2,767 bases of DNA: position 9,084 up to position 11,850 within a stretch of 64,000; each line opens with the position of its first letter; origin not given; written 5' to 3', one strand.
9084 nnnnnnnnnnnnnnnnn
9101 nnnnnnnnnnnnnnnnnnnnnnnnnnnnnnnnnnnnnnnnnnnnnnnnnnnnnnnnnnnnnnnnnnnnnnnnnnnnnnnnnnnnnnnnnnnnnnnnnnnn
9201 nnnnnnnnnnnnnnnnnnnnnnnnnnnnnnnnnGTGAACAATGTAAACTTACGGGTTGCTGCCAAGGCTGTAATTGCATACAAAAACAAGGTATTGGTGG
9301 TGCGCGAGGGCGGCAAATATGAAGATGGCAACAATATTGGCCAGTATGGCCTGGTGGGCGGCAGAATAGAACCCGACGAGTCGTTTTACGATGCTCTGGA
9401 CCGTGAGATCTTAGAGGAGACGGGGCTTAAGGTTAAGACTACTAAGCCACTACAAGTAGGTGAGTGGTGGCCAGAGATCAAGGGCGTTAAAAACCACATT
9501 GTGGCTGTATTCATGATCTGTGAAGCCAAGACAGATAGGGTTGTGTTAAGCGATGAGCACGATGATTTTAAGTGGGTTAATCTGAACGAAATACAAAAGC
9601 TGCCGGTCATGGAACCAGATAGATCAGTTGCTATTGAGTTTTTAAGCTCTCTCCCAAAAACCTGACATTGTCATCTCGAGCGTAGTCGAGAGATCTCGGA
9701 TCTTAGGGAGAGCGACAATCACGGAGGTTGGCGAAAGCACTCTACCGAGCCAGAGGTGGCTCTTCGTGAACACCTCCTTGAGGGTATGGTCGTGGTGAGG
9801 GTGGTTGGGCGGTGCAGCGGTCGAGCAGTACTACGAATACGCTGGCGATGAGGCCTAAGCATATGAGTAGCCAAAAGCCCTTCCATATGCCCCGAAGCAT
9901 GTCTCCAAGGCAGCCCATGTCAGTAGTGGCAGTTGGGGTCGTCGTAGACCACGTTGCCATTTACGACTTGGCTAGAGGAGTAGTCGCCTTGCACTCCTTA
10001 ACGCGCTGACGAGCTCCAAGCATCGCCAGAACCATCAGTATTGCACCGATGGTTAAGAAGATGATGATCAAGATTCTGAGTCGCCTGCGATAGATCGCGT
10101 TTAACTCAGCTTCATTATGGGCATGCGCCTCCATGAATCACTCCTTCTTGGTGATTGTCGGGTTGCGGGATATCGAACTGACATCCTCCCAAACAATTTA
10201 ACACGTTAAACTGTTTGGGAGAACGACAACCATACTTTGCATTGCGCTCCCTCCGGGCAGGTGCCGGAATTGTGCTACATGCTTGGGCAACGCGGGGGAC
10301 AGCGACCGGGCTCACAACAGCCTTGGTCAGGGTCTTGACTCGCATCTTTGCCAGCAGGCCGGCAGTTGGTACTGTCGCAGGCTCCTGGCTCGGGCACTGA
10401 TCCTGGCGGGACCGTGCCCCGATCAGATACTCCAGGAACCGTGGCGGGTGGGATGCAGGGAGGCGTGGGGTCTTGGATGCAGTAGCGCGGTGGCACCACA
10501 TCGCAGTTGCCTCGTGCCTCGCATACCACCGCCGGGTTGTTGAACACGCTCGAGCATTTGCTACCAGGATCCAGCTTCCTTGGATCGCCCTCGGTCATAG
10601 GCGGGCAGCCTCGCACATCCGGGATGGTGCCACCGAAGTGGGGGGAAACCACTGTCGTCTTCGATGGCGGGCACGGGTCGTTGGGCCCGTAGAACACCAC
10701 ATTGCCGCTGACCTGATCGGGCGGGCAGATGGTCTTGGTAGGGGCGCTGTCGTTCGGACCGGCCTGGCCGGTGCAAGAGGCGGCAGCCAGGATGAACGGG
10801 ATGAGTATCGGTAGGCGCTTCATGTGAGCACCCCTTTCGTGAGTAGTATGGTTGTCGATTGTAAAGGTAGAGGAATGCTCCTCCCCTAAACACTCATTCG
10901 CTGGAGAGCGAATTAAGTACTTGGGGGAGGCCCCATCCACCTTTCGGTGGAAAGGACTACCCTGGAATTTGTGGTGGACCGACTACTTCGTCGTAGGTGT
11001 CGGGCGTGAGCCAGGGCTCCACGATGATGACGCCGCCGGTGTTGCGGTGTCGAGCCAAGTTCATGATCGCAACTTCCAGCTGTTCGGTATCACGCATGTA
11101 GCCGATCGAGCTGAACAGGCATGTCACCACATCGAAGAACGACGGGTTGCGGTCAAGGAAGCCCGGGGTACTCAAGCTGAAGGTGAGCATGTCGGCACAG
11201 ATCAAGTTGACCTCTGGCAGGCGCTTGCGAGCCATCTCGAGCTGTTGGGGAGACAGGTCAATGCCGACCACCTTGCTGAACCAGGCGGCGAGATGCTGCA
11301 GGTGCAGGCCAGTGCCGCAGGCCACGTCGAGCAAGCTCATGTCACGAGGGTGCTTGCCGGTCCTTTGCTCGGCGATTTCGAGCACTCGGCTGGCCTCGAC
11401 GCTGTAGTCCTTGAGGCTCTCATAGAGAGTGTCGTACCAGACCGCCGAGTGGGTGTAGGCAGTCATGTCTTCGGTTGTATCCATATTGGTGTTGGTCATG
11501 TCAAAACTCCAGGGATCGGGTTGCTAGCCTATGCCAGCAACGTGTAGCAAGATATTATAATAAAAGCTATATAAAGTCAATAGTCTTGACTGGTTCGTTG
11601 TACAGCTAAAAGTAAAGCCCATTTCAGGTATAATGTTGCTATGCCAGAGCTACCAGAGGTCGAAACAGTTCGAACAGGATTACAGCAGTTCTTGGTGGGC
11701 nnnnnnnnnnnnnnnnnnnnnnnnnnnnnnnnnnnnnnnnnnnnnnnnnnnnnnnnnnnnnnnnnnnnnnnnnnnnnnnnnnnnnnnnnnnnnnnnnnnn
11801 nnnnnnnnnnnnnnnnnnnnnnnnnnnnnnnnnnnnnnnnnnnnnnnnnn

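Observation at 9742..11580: Island B operon: SAM methyltransferase, Cys/Pro-rich lipoprotein and two tiny membrane proteins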

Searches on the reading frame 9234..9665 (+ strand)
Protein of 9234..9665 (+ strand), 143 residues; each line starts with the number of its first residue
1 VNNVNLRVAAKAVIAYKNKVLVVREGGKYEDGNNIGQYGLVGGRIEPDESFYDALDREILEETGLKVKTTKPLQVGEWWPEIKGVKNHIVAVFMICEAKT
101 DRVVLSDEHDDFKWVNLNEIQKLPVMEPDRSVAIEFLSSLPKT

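Call 5: search_protein_families(library=pfam, proteins=[window:9234-9665:+], max_evalue=0.1)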
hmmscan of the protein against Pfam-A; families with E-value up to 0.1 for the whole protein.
window:9234-9665:+ (143 aa): 3 families
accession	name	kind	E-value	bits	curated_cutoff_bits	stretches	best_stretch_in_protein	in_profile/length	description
PF00293.34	NUDIX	-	1.2e-18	67.8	21.1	1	7-131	3-129/134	NUDIX domain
PF14815.12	NUDIX_4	-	0.0073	16.5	35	1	36-131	25-109/113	NUDIX domain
PF22327.2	Nudt16-like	-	0.021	15.2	27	1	36-97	33-94/161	U8 snoRNA-decapping enzyme-like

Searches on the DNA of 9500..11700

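Call 29: search_rna_families(source=window, start=9500, end=11700, threshold=evalue, max_evalue=1)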
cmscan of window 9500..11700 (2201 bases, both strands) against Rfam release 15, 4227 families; matches with E-value up to 1: 1.
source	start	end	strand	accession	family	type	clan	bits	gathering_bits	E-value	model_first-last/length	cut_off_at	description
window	9639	9719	-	RF00778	MIR473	Gene; miRNA;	-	21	52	0.25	1-84/84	no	MIR473 microRNA precursor family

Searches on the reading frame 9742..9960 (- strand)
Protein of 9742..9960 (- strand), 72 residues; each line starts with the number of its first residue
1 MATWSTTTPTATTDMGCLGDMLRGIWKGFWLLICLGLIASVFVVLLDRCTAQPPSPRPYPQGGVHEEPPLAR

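Call 5: search_protein_families(library=pfam, proteins=[window:9742-9960:-], max_evalue=0.1)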
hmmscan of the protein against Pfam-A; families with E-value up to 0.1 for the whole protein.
window:9742-9960:- (72 aa): 1 family
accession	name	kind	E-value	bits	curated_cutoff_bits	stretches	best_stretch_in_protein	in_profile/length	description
PF16028.10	SLC3A2_N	-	0.042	13.9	27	1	29-55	41-68/77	Solute carrier family 3 member 2 N-terminus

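Call 6: search_protein_families(library=ncbifam, proteins=[window:9742-9960:-], max_evalue=0.1)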
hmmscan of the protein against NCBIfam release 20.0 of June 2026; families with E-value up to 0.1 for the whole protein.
window:9742-9960:- (72 aa): 0 families

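Call 58: search_protein_families(library=padloc, proteins=[window:9742-9918:-], max_evalue=0.01)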
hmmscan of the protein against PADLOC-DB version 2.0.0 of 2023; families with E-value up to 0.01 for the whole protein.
window:9742-9918:- (58 aa): 0 families

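Call 59: search_protein_families(library=phrogs, proteins=[window:9742-9918:-], max_evalue=0.01)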
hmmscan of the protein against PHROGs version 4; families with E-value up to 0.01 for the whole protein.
window:9742-9918:- (58 aa): 0 families

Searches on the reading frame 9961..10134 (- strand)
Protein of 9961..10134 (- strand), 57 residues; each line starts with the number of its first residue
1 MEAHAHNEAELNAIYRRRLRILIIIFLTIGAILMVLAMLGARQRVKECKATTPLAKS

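Call 5: search_protein_families(library=pfam, proteins=[window:9961-10134:-], max_evalue=0.1)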
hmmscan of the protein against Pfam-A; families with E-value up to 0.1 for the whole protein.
window:9961-10134:- (57 aa): 1 family
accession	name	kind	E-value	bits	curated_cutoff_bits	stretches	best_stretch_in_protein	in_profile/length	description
PF06305.16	LapA_dom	-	0.0019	18.5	28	1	19-43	19-45/64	Lipopolysaccharide assembly protein A domain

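Call 6: search_protein_families(library=ncbifam, proteins=[window:9961-10134:-], max_evalue=0.1)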
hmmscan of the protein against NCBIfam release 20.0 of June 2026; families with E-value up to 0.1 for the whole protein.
window:9961-10134:- (57 aa): 1 family
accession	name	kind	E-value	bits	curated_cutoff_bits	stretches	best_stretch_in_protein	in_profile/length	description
NF011623.0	PRK15049.1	equivalog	0.061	12.2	773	1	23-55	450-482/499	L-asparagine permease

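Call 58: search_protein_families(library=padloc, proteins=[window:9961-10134:-], max_evalue=0.01)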
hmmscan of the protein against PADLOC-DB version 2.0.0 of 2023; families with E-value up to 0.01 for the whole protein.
window:9961-10134:- (57 aa): 0 families

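Call 59: search_protein_families(library=phrogs, proteins=[window:9961-10134:-], max_evalue=0.01)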
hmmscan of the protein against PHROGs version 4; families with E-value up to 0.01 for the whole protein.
window:9961-10134:- (57 aa): 0 families
